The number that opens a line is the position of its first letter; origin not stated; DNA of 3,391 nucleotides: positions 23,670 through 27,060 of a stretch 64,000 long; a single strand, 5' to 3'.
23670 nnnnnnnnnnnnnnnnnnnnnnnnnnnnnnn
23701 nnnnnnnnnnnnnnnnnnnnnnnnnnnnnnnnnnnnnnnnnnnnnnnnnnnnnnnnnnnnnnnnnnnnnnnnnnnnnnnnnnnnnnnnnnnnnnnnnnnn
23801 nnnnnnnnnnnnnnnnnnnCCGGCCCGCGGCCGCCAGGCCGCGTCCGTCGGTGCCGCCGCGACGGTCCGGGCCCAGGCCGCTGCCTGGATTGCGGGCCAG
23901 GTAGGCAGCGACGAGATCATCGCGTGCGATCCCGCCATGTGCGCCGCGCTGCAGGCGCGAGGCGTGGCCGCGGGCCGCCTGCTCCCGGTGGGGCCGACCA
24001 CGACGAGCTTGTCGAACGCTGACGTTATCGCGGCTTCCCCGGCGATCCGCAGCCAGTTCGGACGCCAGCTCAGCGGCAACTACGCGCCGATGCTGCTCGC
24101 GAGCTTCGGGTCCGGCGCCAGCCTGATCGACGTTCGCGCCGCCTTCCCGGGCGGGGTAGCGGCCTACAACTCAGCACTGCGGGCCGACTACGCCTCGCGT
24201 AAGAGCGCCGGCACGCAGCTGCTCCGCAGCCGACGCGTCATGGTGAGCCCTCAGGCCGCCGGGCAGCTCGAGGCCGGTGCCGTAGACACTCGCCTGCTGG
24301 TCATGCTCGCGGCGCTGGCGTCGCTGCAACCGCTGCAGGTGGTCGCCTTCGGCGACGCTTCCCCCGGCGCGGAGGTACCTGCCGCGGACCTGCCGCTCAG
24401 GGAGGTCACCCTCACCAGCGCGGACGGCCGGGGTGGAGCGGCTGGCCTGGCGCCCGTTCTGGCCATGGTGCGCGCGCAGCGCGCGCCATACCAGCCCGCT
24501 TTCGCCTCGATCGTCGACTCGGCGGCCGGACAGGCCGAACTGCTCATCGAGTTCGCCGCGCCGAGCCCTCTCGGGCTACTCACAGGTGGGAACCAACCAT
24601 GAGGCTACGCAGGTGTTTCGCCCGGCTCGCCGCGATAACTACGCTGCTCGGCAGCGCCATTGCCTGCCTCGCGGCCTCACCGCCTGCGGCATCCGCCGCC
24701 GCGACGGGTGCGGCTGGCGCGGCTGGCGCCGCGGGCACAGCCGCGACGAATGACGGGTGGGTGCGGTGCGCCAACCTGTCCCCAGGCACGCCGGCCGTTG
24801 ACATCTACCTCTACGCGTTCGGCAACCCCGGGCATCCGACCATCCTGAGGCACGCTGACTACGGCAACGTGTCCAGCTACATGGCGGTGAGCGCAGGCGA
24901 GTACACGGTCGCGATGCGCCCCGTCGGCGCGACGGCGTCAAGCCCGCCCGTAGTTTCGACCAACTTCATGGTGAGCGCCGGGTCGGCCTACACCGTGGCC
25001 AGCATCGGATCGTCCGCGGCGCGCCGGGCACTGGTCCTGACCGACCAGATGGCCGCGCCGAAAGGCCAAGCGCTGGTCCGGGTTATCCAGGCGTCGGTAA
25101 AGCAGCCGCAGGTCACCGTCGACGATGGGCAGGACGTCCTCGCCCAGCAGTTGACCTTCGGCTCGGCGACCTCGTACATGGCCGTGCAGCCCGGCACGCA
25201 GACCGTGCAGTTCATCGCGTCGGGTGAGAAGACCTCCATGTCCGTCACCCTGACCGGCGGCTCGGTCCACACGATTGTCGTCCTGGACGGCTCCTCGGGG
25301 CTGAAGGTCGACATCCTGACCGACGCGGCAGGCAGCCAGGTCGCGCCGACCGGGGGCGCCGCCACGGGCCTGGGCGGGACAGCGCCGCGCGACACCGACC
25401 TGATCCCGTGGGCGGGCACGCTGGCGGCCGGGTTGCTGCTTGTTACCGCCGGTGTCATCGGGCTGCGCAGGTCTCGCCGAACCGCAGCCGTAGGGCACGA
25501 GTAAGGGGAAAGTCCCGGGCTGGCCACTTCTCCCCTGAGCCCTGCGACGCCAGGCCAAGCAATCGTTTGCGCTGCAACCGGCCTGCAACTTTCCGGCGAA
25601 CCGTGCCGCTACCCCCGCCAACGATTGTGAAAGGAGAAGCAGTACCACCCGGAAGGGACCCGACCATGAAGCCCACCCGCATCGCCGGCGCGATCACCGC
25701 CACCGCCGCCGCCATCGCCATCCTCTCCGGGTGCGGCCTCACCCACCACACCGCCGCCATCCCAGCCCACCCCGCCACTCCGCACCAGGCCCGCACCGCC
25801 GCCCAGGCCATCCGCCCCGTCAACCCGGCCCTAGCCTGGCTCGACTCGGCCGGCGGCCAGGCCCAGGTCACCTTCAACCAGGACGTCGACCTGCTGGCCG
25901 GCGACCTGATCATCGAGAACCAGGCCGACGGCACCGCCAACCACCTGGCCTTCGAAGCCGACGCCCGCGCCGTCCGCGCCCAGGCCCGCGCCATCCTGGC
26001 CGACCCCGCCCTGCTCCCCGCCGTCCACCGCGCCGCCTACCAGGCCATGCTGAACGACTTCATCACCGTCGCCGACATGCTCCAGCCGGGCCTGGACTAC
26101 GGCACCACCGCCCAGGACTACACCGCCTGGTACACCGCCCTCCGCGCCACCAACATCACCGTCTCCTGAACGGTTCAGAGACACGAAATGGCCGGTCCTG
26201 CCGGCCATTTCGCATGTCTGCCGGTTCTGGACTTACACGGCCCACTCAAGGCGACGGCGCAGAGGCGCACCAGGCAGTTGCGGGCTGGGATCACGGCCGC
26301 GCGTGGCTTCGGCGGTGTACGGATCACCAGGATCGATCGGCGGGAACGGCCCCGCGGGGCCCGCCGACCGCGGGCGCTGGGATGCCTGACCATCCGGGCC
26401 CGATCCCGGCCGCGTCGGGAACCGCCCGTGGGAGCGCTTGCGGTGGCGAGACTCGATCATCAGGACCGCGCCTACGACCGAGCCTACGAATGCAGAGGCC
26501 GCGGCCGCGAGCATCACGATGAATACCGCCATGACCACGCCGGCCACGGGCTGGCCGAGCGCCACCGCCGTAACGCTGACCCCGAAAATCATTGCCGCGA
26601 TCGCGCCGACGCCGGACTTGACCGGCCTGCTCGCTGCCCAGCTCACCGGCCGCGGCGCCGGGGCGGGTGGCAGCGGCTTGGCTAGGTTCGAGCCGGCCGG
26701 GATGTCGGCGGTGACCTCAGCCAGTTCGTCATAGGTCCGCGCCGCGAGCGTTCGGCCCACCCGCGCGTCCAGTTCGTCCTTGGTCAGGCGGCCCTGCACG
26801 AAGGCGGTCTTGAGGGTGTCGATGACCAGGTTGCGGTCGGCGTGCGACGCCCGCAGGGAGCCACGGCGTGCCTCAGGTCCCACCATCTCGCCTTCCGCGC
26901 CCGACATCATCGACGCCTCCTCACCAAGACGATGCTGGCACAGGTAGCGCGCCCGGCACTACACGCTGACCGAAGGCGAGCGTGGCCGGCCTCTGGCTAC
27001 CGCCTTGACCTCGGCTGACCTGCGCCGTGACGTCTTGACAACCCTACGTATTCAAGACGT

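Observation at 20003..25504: Candidate undescribed envelope system: class F sortase plus an inverted pair of two-gene modules (unknown membrane protein + DUF4397 cargo)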

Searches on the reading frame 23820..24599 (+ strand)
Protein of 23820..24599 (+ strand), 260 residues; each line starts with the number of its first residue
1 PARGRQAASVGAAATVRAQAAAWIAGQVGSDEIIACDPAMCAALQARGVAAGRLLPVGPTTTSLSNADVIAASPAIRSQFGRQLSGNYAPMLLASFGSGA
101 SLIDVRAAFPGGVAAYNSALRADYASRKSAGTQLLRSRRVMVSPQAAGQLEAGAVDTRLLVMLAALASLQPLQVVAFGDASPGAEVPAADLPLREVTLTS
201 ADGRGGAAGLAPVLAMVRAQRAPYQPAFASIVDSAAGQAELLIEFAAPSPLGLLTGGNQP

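Call 44: predict_structure(alignment_id=A2)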
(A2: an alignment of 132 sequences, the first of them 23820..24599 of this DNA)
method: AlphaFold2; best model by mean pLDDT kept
length: 260 residues; sequences in the alignment: 132
mean_pLDDT: 90.2   pTM: 0.82
mean pLDDT of the five models: 90.2, 89.6, 89.4, 88.2, 88.1
residues with pLDDT >= 90: 190; 70-90: 49; 50-70: 18; < 50: 3
segments of 3 or more residues with pLDDT < 50: none
pLDDT, mean of each block of 10 residues (from residue 1): 66 93 90 96 98 97 93 96 88 91 91 88 95 98 97 96 96 92 59 95 89 96 94 94 91 65
secondary structure, 60 per line:
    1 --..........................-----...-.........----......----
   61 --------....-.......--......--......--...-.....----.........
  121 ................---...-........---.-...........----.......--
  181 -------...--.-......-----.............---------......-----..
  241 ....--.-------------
elements in order: H3-27 E34-36 H38-46 E54-56 E69-72 H74-80 H83-88 E91-96 E103-107 H112-136 E140-142 H144-151 H157-167 E172-178 E195-200 H206-218 E228-233 E239-244

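Call 47: fold_search(model_id=the predicted structure, library=pdb)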
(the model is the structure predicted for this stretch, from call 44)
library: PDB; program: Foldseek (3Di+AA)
matches with E <= 10: 220; with E <= 0.001: 0
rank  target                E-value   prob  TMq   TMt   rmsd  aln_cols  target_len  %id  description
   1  2wfq                  3.0e-02  0.84  0.24  0.34   6.5       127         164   14  Crystal structure of the N-terminal signalling domain of human Dhh without calcium (released 2009-06-30)
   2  7rpk_H                3.5e-02  0.93  0.26  0.40   5.5       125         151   16  Cryo-EM structure of murine Dispatched in complex with Sonic hedgehog (released 2021-10-27)
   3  6dmy_B                6.0e-02  0.90  0.26  0.41   5.3       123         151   16  Cryo-EM structure of human Ptch1 and ShhN complex (released 2018-07-11)
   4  3mxw_A                6.4e-02  0.90  0.25  0.39   5.9       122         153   15  Crystal structure Sonic hedgehog bound to the 5E1 fab fragment (released 2010-05-26)
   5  3d1m_B                6.8e-02  0.90  0.26  0.41   5.9       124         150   15  Crystal Structure of Sonic Hedgehog Bound to the third FNIII domain of CDO (released 2008-09-23)
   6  3m1n_B                6.8e-02  0.85  0.26  0.37   5.6       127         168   15  Crystal structure of Human Sonic Hedgehog N-terminal domain (released 2010-03-16)
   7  2ibg_H                6.8e-02  0.82  0.22  0.37   7.0       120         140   12  Crystal Structure of Hedgehog Bound to the FNIII Domains of Ihog (released 2006-10-24)
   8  3n1f_A                7.2e-02  0.82  0.25  0.38   6.1       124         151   13  Crystal Structure of IhhN bound to CDOFn3 (released 2010-06-02)
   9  2ibg_G                7.7e-02  0.89  0.24  0.42   6.2       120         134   16  Crystal Structure of Hedgehog Bound to the FNIII Domains of Ihog (released 2006-10-24)
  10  2wg3_B                8.1e-02  0.72  0.24  0.37   6.3       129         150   14  Crystal structure of the complex between human hedgehog-interacting protein HIP and desert hedgehog without calcium (released 2009-06-30)
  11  3n1g_A                8.6e-02  0.80  0.25  0.38   5.9       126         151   13  Crystal structure of DhhN bound to BOCFn3 (released 2010-06-02)
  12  3n1o_B                8.6e-02  0.77  0.24  0.37   6.6       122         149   12  Crystal structure of IhhN (released 2010-06-02)
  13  2ibg_E                9.2e-02  0.87  0.25  0.41   6.4       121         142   13  Crystal Structure of Hedgehog Bound to the FNIII Domains of Ihog (released 2006-10-24)
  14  3n1m_B                9.7e-02  0.82  0.25  0.39   6.0       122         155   13  Crystal Structure of IhhN bound to BOCFn3 (released 2010-06-02)
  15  2wfr                  9.7e-02  0.72  0.25  0.36   6.4       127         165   13  Crystal structure of the N-terminal signalling domain of human Dhh with calcium (released 2009-06-30)
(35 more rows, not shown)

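Call 86: fold_search(model_id=the predicted structure, library=viral)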
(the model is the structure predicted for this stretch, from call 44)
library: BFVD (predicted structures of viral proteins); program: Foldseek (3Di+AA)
matches with E <= 10: 342; with E <= 0.001: 0
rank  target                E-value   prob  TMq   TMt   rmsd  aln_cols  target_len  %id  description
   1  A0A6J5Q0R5            2.3e-01  0.09  0.15  0.21  10.9       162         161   17  Uncharacterized protein [uncultured Caudovirales phage]
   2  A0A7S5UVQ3            3.8e-01  0.60  0.27  0.12   7.3       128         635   16  (no name in the UniProt tables at hand)
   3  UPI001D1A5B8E         4.8e-01  0.09  0.13  0.21  11.7        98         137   18  (no name look-up for this kind of identifier)
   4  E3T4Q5                5.7e-01  0.13  0.15  0.14  11.6       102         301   10  Protein kinase domain-containing protein [Cafeteria roenbergensis virus (strain BV-PW1)]
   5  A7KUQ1                5.7e-01  0.12  0.16  0.13  11.4        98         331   12  (no name in the UniProt tables at hand)
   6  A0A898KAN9            7.3e-01  0.23  0.19  0.39   6.8        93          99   16  (no name in the UniProt tables at hand)
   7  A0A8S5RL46            7.3e-01  0.10  0.14  0.25   8.7        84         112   14  PORTAL PROTEIN, 15 PROTEIN, HEAD PROTEIN, VIRAL INFECTION, TAILED.2A [virus sp. ctn3M15]
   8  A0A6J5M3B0            8.7e-01  0.03  0.11  0.14  14.8       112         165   17  Uncharacterized protein [uncultured Caudovirales phage]
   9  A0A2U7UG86            9.2e-01  0.23  0.23  0.11   9.2       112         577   20  DUF5860 domain-containing protein [Pandoravirus macleodensis]
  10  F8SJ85                9.8e-01  0.16  0.20  0.33   9.6       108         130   15  Uncharacterized protein 242 [Pseudomonas phage PhiPA3]
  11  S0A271                1.1e+00  0.41  0.26  0.56   4.4        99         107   10  Uncharacterized protein [Cellulophaga phage phi14:2]
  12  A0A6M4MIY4            1.1e+00  0.08  0.15  0.25  11.4        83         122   10  LH1 [Bearded dragon adenovirus 1]
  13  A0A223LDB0            1.3e+00  0.20  0.20  0.38   5.6        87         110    4  Uncharacterized protein [Bacillus phage PBS1]
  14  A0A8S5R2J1            1.3e+00  0.07  0.14  0.29   8.0        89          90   12  Uncharacterized protein [Siphoviridae sp. ctj7g1]
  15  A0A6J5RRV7            1.4e+00  0.13  0.19  0.33   5.3        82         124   10  Uncharacterized protein [uncultured Caudovirales phage]
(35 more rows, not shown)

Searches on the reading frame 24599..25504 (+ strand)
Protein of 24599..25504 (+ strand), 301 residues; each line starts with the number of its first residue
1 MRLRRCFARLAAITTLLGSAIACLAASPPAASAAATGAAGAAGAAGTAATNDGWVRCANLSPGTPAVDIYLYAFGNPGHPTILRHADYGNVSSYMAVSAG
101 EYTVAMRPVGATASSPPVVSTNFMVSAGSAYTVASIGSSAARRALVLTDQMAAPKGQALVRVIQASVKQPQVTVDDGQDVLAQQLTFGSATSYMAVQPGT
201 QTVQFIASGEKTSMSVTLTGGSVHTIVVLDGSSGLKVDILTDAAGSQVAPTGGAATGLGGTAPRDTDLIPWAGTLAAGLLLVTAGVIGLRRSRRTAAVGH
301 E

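Call 3: search_protein_families(library=pfam, proteins=[window:24599-25504:+], max_evalue=0.01)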
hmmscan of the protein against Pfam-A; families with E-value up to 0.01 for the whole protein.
window:24599-25504:+ (301 aa): 2 families
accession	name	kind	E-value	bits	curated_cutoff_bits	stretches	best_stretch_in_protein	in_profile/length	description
PF14344.12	DUF4397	-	2.9e-34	118.6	30.6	2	54-174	2-118/119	Domain of unknown function (DUF4397)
PF11182.14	AlgF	-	9e-06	25.7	34.4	1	133-231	6-94/179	Alginate O-acetyl transferase AlgF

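Call 6: search_protein_families(library=ncbifam, proteins=[window:24599-25504:+], max_evalue=0.1)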
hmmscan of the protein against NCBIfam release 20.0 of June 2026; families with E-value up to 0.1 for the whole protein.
window:24599-25504:+ (301 aa): 1 family
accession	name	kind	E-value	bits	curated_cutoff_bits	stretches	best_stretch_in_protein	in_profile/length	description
NF058571.1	GVDTG_CTERM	domain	0.0014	18.9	29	1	250-291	2-43/44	GVDTG sorting domain-containing protein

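Call 59: search_solved_structures(query=window:24599-25504:+, max_evalue=10, show_alignments=2)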
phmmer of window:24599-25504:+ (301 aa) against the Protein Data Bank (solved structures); distinct sequences matched with E-value up to 10: 0.

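Call 68: find_homologous_proteins(query=window:24599-25504:+, max_evalue=0.00001)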
Query window:24599-25504:+ (301 aa): 1673 proteins with E <= 0.00001 among 8000 candidates; the best 120 are listed.
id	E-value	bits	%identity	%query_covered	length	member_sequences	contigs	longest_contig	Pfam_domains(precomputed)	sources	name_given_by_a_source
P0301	3.5e-182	622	100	100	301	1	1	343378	PF11182.15,PF14344.13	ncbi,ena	-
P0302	1.1e-162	558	91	100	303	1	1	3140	PF11182.15,PF14344.13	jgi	jgi:hypothetical protein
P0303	9.3e-158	542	89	100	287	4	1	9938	PF11182.15,PF14344.13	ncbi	-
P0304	2.8e-155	534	87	100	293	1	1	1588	PF11182.15,PF14344.13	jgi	jgi:hypothetical protein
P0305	5.9e-154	529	86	100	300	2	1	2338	PF11182.15,PF14344.13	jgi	jgi:Domain of unknown function (DUF4397)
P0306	1.5e-151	522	85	100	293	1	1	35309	PF11182.15,PF14344.13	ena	-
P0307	3.4e-151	520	86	100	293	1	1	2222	PF11182.15,PF14344.13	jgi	jgi:hypothetical protein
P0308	1.8e-150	518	85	100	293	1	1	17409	PF11182.15,PF14344.13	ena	-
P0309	2.4e-150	518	84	100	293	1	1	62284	PF11182.15,PF14344.13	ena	-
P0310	4.8e-150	517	84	100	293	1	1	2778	PF11182.15,PF14344.13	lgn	-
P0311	5.3e-150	517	84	100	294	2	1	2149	PF11182.15,PF14344.13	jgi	jgi:hypothetical protein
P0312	6.7e-150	516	86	100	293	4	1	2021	PF11182.15,PF14344.13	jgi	jgi:hypothetical protein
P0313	1.2e-149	515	85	100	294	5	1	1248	PF11182.15,PF14344.13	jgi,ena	-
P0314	1.4e-149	515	84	100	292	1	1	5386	PF11182.15,PF14344.13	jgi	jgi:Domain of unknown function (DUF4397)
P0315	1.5e-149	515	86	100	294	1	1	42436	PF11182.15,PF14344.13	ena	-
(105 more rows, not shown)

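Call 72: search_protein_families(library=padloc, proteins=[window:24599-25504:+], max_evalue=0.01)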
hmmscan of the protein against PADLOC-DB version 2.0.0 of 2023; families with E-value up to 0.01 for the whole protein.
window:24599-25504:+ (301 aa): 0 families

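Call 82: find_encoding_contigs(protein=P0301, flank=6500, max_places=2)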
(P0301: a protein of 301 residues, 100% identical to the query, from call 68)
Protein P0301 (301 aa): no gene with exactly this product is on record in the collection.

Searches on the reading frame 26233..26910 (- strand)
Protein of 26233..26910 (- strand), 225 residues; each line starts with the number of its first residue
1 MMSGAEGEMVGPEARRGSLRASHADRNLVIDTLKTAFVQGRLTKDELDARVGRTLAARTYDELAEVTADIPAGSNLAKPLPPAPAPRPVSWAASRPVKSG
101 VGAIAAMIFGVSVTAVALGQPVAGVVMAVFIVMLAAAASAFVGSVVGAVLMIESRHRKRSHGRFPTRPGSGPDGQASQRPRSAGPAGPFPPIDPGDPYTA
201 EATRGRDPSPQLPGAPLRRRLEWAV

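Call 3: search_protein_families(library=pfam, proteins=[window:26233-26910:-], max_evalue=0.01)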
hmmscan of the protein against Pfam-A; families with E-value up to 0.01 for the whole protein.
window:26233-26910:- (225 aa): 1 family
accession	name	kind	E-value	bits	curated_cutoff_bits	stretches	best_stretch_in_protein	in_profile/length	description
PF08044.16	DUF1707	-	5.1e-18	65.3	27.6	1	19-71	1-53/53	DUF1707 SHOCT-like domain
